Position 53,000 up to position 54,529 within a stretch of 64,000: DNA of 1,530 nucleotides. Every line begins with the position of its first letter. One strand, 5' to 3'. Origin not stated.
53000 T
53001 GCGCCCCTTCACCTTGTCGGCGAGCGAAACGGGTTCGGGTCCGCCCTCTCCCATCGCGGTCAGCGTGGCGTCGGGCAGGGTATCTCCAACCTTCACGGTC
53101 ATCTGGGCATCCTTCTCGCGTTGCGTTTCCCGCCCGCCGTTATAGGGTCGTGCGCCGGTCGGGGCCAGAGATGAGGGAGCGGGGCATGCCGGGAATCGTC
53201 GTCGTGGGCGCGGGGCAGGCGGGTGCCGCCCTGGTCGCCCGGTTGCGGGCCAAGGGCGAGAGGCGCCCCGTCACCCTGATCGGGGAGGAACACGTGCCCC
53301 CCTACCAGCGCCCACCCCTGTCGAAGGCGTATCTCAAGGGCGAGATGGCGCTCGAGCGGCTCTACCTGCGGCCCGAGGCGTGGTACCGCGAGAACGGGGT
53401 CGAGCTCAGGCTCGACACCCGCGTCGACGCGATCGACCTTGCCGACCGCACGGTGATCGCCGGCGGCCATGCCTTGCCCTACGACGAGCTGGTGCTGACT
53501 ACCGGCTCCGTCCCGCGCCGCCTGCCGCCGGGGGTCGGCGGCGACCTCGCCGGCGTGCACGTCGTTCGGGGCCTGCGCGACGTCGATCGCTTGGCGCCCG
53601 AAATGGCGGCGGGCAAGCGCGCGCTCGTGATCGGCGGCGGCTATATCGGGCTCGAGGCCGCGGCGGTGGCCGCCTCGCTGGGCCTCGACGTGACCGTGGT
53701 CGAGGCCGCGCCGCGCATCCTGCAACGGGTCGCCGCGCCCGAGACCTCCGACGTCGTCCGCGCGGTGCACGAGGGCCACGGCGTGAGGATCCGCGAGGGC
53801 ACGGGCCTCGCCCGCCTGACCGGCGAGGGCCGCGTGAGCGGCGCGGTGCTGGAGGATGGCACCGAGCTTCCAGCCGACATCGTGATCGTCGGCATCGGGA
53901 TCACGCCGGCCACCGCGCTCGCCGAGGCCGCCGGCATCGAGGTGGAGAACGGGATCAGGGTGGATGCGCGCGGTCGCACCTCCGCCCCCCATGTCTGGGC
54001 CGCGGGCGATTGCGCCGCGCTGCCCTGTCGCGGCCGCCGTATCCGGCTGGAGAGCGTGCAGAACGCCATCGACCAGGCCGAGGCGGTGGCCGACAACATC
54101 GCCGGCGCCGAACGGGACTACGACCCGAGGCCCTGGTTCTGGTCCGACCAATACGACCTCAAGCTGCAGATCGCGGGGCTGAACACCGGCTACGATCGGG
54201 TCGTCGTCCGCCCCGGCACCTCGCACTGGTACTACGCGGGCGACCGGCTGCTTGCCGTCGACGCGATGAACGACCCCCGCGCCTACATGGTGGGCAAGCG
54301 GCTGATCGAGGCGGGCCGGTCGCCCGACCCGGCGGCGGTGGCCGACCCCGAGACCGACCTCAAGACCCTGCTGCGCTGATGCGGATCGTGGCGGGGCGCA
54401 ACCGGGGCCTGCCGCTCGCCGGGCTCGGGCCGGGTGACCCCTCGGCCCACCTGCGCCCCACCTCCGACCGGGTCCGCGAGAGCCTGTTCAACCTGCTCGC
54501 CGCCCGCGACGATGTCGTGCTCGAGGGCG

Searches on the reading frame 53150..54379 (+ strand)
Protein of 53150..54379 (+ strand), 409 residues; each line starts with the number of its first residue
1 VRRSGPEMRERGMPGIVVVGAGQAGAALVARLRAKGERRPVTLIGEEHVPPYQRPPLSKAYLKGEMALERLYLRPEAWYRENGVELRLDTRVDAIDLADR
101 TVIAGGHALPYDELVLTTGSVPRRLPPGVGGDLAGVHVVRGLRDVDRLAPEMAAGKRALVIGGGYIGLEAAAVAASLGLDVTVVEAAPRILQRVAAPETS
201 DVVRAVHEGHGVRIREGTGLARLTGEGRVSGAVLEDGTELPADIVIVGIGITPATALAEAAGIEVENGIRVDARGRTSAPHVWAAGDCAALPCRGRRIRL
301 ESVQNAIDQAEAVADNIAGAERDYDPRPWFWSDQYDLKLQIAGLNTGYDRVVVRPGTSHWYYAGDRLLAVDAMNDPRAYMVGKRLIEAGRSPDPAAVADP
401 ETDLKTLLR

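Call 56: search_protein_families(library=pfam, proteins=[window:53150-54379:+], max_evalue=0.01)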
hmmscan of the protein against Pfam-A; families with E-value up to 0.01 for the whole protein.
window:53150-54379:+ (409 aa): 16 families
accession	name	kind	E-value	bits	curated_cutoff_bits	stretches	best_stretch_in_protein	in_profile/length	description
PF07992.20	Pyr_redox_2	-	1.2e-66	225.5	26.1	1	16-310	3-291/291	Pyridine nucleotide-disulphide oxidoreductase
PF14759.12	Reductase_C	-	8e-32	110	25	1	329-408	1-85/85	Reductase C-terminal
PF00070.33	Pyr_redox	-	7e-19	68.6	22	1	157-236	1-81/82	Pyridine nucleotide-disulphide oxidoreductase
PF03486.20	HI0933_like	-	8.1e-06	25.9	50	0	158-194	3-39/244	HI0933-like protein Rossmann domain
PF01266.30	DAO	-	9e-06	25.9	27.9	1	158-190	2-34/353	FAD dependent oxidoreductase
PF01262.27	AlaDh_PNT_C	-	1.8e-05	24.7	23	1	157-196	30-69/214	Alanine dehydrogenase/PNT, C-terminal domain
PF13450.12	NAD_binding_8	-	2.3e-05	25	21.9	1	160-190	1-31/68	NAD(P)-binding Rossmann-like domain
PF13454.12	NAD_binding_9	-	0.0003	21.2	21.8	0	17-44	1-30/155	FAD-NAD(P)-binding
PF13241.12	NAD_binding_7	-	0.00039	21.4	22.1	0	154-193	6-41/104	Putative NAD(P)-binding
PF05834.18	Lycopene_cycl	-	0.0005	19.7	23.4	0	16-46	2-34/380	Lycopene cyclase protein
PF02254.24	TrkA_N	-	0.0008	20.2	23.8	0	159-198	2-41/116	TrkA-N domain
PF02737.24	3HCDH_N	-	0.00092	19.6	22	1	160-210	4-54/180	3-hydroxyacyl-CoA dehydrogenase, NAD binding domain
PF13738.12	Pyr_redox_3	-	0.002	17.9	30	0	153-265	162-281/305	Pyridine nucleotide-disulphide oxidoreductase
PF01593.30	Amino_oxidase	-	0.0027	17.5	19.8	0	23-118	178-254/443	Flavin containing amine oxidoreductase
PF03721.20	UDPG_MGDP_dh_N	-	0.0032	17.5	27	1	158-188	3-33/187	UDP-glucose/GDP-mannose dehydrogenase family, NAD binding domain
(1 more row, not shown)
